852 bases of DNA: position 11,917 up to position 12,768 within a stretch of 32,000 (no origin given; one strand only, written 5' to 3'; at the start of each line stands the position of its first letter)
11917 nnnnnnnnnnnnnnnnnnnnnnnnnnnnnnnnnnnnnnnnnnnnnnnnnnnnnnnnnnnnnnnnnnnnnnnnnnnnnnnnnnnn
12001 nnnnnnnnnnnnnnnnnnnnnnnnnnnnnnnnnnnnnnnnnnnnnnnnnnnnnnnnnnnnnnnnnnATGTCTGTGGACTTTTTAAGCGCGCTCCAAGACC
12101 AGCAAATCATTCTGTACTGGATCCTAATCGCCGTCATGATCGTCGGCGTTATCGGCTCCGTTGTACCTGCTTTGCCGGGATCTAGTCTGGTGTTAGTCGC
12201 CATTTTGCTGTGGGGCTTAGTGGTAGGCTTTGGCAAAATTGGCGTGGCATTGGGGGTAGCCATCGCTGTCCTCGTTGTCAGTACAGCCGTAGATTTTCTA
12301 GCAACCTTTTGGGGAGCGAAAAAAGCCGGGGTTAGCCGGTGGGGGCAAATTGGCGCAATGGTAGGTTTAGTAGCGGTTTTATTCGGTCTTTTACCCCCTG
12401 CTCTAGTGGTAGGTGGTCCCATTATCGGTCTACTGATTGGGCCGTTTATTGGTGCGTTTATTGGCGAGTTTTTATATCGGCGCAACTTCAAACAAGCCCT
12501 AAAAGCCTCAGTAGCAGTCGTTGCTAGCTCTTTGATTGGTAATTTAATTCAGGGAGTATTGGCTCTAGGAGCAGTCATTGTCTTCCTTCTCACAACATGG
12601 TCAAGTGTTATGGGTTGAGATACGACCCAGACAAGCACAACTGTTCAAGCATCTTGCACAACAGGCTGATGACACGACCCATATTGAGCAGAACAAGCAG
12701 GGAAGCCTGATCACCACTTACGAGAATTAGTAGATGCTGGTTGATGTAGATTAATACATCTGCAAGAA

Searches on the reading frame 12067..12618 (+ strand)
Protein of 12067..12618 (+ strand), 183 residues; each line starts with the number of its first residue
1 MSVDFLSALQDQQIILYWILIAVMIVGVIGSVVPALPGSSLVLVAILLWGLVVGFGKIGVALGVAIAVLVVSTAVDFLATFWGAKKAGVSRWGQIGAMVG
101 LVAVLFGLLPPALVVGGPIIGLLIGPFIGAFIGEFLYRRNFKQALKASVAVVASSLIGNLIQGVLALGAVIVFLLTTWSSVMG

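Call 9: search_protein_families(library=pfam, proteins=[window:12067-12618:+], max_evalue=0.01)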
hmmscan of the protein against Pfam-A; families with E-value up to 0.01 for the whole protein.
window:12067-12618:+ (183 aa): 1 family
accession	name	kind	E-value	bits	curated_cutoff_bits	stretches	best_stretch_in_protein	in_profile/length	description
PF04306.18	DUF456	-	1.6e-32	113.1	29.4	1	32-176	1-138/139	Protein of unknown function (DUF456)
